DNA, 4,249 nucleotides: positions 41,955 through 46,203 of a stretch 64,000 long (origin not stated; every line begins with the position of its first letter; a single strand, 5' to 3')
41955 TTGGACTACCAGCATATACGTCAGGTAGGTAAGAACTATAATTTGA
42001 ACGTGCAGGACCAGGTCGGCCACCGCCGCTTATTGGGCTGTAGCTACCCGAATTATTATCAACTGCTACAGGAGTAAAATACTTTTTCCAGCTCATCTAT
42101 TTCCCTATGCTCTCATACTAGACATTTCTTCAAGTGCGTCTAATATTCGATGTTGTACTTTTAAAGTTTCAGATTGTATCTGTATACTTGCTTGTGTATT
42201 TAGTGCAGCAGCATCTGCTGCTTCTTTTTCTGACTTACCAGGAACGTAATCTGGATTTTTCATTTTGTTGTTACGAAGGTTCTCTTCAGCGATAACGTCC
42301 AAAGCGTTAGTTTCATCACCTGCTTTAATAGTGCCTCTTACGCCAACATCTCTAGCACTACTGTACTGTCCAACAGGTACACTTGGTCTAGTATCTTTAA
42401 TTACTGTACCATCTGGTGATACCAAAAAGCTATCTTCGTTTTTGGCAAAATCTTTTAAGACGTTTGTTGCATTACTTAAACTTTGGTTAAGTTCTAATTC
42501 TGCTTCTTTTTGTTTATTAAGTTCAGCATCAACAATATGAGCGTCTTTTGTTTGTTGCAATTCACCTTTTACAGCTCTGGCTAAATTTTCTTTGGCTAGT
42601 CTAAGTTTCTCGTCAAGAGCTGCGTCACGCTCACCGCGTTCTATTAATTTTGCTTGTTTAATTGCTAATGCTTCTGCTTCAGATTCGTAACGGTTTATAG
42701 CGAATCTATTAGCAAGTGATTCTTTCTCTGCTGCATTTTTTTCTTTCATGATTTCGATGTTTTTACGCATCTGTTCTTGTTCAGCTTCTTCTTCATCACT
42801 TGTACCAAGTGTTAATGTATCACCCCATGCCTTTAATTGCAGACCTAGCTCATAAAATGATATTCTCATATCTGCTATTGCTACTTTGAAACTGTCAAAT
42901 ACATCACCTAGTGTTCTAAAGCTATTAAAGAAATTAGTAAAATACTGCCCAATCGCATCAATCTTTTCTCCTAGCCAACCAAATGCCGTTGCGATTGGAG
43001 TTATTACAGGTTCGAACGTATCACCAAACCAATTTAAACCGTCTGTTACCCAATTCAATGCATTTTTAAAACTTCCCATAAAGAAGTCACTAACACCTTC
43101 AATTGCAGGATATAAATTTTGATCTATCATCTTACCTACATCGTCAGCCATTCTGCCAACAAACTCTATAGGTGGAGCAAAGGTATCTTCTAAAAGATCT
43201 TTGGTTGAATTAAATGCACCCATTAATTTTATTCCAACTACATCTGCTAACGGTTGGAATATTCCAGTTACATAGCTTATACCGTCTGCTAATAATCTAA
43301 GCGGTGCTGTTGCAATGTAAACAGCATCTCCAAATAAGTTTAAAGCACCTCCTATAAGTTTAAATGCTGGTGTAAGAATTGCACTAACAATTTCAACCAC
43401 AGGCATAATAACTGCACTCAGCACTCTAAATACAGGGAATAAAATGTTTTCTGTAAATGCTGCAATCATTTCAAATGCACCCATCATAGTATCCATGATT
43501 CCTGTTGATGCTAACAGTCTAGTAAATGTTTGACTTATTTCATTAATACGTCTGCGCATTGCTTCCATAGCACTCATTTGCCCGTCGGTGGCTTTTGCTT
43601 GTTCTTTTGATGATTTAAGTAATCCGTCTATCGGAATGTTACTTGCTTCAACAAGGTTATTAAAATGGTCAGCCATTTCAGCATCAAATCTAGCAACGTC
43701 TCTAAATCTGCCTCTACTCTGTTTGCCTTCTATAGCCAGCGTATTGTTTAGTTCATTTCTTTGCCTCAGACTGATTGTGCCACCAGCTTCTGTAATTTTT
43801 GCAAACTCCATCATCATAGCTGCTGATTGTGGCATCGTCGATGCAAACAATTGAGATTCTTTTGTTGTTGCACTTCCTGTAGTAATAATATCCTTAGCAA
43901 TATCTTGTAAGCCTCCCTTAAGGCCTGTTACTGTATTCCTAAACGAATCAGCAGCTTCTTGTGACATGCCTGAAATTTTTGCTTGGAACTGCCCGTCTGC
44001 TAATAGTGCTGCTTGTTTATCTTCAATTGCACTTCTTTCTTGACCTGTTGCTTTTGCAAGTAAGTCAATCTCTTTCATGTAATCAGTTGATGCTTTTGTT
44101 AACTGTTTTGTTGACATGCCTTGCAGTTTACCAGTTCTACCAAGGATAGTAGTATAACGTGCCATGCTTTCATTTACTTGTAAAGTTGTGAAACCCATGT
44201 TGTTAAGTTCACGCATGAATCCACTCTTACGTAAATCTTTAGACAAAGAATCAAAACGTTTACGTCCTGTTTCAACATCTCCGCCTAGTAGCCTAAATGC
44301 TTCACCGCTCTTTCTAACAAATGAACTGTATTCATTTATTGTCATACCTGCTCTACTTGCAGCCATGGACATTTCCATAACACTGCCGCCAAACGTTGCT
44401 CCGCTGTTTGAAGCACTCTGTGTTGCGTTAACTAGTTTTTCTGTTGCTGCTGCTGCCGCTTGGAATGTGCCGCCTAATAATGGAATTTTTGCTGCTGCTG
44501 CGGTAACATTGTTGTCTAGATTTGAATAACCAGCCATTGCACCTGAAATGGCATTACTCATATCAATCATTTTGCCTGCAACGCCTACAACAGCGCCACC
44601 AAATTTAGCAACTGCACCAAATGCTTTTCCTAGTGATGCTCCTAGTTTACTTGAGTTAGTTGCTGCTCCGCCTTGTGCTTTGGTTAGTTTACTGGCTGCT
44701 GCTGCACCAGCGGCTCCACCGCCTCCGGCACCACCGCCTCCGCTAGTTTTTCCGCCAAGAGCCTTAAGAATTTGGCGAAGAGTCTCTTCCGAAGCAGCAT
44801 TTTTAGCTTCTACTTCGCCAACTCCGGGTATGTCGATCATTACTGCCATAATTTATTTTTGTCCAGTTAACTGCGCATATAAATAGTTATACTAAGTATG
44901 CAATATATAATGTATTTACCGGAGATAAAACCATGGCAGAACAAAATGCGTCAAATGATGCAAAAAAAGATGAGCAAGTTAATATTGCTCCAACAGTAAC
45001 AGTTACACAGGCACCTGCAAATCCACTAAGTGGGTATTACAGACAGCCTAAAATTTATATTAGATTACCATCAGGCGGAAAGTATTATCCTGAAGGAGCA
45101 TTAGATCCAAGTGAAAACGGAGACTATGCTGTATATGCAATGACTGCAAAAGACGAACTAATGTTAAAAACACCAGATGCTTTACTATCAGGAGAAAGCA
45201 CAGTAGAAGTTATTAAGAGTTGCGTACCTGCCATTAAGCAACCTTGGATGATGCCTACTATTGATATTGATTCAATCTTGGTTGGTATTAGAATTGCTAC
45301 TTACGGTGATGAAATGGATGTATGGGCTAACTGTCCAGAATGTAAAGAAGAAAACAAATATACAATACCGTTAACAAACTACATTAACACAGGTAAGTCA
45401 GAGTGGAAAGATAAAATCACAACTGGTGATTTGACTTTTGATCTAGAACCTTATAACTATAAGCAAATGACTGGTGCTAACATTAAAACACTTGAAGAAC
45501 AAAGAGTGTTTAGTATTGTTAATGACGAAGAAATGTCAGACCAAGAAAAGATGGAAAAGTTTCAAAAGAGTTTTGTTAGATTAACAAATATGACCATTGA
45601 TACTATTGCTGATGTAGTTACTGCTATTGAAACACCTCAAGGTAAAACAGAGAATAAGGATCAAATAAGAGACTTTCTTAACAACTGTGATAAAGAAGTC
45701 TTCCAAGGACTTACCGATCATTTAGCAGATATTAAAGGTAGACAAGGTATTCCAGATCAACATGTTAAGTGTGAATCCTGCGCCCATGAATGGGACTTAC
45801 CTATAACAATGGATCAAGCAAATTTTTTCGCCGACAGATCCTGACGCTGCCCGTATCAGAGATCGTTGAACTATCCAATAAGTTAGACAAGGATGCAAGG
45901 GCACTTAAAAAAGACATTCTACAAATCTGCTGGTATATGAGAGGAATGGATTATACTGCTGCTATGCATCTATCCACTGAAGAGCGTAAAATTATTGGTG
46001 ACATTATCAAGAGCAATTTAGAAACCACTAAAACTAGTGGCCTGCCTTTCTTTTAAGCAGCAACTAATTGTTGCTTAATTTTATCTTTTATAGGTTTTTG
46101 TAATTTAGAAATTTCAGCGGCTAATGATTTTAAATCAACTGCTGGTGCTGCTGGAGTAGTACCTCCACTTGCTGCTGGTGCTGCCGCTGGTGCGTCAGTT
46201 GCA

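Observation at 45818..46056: Probable programmed -1 frameshift fusing gp26-like and gp51-like ORFs: a lambda G/GT-type chaperone switch in a T4-like phage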

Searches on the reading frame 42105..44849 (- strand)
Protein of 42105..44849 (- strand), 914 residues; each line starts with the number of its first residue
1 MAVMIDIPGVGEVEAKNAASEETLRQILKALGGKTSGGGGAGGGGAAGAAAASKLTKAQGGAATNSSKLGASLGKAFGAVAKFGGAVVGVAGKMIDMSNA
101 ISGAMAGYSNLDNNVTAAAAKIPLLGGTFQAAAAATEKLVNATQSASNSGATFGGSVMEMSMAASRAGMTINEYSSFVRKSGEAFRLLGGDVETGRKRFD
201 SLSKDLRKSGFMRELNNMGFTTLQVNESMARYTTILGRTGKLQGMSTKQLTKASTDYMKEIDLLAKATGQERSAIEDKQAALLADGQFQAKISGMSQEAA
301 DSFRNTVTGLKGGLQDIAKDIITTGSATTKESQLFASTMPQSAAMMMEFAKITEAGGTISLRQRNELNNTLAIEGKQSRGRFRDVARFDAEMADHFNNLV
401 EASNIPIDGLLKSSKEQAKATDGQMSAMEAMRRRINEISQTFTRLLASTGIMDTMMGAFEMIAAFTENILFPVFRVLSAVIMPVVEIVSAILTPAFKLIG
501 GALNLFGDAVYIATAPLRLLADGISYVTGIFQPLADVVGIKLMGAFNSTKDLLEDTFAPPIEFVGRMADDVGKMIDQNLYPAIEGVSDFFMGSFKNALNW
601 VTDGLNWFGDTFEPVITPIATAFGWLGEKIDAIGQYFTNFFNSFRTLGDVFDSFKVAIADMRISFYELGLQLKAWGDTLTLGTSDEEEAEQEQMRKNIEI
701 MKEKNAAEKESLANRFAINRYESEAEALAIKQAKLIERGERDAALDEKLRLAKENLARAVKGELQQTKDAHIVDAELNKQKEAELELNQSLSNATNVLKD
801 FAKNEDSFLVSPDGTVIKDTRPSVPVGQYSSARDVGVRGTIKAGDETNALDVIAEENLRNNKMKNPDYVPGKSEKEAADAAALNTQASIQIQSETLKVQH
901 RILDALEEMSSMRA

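Call 6: search_protein_families(library=pfam, proteins=[window:42105-44849:-], max_evalue=0.01)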
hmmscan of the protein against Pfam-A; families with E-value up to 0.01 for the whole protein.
window:42105-44849:- (914 aa): 0 families

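Call 7: search_protein_families(library=phrogs, proteins=[window:42105-44849:-], max_evalue=0.01)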
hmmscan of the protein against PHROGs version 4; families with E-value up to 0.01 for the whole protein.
window:42105-44849:- (914 aa): 1 family
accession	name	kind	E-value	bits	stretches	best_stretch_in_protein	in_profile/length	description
phrog_24738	-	unknown function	0.0018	19.2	0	676-723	53-101/119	-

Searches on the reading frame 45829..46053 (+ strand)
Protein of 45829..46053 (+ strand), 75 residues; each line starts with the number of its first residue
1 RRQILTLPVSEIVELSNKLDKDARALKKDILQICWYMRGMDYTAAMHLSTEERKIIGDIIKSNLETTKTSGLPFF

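Call 35: search_protein_families(library=phrogs, proteins=[window:45829-46053:+], max_evalue=1)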
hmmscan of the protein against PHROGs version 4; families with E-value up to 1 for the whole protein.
window:45829-46053:+ (75 aa): 1 family
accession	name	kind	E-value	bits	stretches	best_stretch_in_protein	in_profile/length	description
phrog_8998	-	unknown function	0.16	12.7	1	10-40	14-42/45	-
